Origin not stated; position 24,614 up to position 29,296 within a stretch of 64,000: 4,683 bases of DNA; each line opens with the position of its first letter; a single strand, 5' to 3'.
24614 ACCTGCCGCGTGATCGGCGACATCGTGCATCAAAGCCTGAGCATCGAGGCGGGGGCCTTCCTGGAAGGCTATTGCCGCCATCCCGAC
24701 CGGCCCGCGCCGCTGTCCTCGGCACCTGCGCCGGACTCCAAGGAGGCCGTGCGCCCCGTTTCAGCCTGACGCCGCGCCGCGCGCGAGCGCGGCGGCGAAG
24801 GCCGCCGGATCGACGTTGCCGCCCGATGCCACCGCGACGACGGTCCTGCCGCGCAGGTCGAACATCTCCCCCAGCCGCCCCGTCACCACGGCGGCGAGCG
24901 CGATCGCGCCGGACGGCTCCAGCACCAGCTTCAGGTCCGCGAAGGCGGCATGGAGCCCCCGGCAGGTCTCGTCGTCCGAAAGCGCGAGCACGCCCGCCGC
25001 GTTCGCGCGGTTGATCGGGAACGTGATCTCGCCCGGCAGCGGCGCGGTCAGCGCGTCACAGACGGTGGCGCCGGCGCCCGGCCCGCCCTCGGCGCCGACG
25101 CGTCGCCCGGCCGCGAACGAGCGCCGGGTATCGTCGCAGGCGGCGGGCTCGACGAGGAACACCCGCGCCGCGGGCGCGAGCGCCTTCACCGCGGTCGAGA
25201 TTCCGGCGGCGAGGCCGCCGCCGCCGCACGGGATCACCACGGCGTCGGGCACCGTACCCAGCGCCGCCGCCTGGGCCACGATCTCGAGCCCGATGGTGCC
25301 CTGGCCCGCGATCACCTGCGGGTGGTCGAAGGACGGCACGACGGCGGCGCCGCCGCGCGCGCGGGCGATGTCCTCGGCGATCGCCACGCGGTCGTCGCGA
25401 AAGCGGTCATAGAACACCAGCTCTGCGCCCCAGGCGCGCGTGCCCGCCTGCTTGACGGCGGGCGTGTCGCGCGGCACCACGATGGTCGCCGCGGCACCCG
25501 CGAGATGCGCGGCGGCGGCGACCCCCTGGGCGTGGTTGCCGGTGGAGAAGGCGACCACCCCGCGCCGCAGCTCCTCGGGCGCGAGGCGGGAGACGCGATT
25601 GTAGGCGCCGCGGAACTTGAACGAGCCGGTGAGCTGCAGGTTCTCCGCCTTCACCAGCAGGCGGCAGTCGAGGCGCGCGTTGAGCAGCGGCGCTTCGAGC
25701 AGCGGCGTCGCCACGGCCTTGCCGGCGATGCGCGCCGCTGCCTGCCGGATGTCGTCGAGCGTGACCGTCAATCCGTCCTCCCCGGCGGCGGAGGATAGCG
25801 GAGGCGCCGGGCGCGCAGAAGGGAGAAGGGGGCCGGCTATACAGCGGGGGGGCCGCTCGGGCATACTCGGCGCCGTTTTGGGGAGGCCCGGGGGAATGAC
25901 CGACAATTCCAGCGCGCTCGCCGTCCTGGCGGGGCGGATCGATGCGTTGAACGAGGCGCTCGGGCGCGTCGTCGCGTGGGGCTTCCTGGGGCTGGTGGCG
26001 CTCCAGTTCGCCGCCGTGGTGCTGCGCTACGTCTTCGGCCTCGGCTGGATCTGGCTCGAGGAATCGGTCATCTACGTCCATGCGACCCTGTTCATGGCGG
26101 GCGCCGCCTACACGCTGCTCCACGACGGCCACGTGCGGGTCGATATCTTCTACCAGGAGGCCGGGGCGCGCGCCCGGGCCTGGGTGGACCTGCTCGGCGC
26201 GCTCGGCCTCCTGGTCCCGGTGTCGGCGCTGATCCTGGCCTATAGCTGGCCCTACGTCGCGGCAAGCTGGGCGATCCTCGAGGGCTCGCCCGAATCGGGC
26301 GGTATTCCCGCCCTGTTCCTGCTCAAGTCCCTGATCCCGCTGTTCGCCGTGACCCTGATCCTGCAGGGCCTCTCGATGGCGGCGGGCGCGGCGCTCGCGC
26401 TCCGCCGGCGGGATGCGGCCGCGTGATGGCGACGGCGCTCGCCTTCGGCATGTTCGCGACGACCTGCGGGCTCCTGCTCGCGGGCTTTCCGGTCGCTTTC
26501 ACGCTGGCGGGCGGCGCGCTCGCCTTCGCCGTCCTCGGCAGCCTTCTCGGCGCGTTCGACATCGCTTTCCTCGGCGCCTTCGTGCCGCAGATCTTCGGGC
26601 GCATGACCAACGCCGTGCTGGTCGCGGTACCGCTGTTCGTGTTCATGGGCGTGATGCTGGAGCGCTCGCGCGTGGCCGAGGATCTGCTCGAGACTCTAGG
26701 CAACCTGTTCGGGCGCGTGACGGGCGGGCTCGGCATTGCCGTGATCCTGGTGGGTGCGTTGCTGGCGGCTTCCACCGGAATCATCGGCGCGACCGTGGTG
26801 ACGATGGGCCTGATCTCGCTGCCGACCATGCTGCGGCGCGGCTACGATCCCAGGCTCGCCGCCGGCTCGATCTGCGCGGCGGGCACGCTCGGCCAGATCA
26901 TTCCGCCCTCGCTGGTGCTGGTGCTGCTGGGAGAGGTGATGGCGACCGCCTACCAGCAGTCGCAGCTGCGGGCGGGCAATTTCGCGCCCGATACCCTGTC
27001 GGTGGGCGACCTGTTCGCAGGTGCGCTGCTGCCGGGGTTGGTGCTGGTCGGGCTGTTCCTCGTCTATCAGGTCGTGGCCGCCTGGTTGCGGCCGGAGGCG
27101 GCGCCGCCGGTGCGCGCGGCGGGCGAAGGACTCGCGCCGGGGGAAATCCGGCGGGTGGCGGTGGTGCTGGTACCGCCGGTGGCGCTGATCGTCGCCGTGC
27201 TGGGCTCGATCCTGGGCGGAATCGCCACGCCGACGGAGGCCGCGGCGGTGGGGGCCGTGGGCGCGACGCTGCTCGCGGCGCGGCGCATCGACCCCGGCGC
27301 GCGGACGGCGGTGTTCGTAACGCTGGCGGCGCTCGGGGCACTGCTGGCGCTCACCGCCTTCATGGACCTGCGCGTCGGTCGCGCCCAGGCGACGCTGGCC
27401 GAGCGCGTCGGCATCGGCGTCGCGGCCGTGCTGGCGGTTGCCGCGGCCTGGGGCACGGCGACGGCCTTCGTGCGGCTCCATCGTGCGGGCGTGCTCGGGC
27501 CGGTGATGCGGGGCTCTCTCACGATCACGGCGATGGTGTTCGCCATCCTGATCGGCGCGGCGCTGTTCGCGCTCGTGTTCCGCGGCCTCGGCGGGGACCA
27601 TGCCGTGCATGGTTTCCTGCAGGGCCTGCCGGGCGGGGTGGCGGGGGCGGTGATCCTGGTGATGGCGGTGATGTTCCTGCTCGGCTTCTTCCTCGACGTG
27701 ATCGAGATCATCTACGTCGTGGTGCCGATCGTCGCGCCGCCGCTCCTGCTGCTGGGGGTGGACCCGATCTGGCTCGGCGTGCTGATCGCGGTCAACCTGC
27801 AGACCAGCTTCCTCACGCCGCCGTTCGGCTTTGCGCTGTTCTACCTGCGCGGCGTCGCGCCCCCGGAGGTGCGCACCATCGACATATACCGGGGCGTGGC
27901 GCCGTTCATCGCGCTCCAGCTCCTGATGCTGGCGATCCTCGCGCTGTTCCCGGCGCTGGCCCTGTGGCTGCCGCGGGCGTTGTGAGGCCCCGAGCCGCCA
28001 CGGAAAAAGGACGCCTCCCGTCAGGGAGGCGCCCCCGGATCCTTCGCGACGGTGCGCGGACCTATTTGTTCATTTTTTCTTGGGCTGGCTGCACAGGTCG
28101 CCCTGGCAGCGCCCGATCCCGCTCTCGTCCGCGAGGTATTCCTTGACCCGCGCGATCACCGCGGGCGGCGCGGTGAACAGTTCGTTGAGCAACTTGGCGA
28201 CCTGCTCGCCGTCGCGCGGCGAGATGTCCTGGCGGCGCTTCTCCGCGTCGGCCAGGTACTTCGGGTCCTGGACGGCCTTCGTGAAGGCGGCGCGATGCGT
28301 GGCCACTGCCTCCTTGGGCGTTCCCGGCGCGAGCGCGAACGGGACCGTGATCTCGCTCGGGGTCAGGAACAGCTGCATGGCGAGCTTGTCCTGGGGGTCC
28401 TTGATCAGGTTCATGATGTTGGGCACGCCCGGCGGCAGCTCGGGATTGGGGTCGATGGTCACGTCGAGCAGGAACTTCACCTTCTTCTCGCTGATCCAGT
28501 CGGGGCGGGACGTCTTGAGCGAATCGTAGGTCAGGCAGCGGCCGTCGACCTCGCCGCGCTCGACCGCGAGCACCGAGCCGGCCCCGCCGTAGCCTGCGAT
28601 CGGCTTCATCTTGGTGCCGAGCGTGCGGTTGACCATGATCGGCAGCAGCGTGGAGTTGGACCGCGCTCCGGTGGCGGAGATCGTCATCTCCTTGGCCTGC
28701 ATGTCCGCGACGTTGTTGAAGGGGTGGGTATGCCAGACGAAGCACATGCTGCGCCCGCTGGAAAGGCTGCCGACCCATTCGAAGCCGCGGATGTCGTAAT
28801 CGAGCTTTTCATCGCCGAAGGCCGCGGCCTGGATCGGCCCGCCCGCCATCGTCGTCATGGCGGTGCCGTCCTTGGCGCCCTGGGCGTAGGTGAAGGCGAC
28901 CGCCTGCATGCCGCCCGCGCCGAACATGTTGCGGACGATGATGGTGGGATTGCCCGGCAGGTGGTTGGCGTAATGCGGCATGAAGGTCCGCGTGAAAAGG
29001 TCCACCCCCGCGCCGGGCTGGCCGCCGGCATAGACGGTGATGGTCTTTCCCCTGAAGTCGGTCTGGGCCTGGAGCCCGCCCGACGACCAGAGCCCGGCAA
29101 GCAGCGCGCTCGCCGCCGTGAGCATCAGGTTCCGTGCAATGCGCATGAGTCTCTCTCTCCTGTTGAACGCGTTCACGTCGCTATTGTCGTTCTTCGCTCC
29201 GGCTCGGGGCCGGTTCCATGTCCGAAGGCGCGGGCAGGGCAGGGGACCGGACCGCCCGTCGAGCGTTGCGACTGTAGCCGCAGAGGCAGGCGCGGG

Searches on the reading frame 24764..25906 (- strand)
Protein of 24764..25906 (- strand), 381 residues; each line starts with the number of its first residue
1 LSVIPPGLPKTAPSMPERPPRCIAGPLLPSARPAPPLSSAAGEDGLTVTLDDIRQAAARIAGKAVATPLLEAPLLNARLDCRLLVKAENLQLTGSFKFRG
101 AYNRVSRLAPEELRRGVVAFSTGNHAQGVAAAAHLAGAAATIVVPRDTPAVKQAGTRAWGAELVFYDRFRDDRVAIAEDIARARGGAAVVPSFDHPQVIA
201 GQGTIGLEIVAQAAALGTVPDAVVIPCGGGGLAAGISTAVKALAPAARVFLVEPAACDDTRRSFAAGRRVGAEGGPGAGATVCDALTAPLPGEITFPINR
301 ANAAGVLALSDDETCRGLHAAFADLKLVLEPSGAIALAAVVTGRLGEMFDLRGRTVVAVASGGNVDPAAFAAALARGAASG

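Call 13: search_protein_families(library=pfam, max_evalue=0.001, proteins=[window:24764-25906:-])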
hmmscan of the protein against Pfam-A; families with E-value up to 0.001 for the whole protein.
window:24764-25906:- (381 aa): 1 family
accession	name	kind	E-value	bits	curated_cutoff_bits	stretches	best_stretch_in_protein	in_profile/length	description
PF00291.31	PALP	-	2.6e-73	247.4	35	1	66-362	7-295/295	Pyridoxal-phosphate dependent enzyme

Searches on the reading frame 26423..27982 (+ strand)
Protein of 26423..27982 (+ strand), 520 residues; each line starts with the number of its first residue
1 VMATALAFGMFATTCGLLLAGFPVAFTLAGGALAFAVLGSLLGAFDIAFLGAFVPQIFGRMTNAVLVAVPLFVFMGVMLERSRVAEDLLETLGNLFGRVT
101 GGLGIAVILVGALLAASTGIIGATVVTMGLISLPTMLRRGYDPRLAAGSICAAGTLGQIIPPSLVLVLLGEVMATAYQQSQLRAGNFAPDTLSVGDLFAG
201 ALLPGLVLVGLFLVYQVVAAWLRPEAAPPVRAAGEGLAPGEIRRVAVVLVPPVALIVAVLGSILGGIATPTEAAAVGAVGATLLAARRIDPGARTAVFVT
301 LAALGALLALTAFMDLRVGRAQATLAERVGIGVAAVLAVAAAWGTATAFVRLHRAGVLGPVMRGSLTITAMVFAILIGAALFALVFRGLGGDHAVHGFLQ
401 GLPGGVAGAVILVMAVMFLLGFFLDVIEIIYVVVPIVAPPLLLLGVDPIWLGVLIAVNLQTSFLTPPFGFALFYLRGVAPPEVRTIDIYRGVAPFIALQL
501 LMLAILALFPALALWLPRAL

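Call 13: search_protein_families(library=pfam, max_evalue=0.001, proteins=[window:26423-27982:+])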
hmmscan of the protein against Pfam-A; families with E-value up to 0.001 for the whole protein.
window:26423-27982:+ (520 aa): 1 family
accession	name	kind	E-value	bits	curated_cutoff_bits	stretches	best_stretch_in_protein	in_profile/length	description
PF06808.19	DctM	-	2.6e-67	227.9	23.8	2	15-285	5-249/413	Tripartite ATP-independent periplasmic transporter, DctM component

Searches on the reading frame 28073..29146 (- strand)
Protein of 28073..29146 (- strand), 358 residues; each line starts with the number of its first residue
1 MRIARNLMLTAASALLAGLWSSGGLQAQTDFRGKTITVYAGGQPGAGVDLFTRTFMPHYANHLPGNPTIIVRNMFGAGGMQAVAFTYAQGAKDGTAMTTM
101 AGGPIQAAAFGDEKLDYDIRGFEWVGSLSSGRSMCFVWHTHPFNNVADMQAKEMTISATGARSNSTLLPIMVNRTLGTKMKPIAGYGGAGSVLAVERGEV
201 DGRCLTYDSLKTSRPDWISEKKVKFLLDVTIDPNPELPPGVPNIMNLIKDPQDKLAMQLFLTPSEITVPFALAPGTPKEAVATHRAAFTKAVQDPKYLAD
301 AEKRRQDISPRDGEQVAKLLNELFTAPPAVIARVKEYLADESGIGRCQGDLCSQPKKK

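Call 10: search_protein_families(library=pfam, max_evalue=1, proteins=[window:28073-29146:-])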
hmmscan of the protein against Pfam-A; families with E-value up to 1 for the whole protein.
window:28073-29146:- (358 aa): 2 families
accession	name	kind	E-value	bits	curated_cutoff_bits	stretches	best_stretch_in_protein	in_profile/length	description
PF03401.19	TctC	-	1.5e-06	28.4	27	1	68-325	16-263/274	Tripartite tricarboxylate transporter family receptor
PF05396.16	Phage_T7_Capsid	-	0.017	15.9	27.1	1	267-306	142-180/188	Phage T7 capsid assembly protein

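Call 40: search_protein_families(library=ncbifam, max_evalue=0.01, proteins=[window:28073-29146:-])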
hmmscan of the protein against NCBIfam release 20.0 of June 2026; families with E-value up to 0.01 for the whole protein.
window:28073-29146:- (358 aa): 0 families
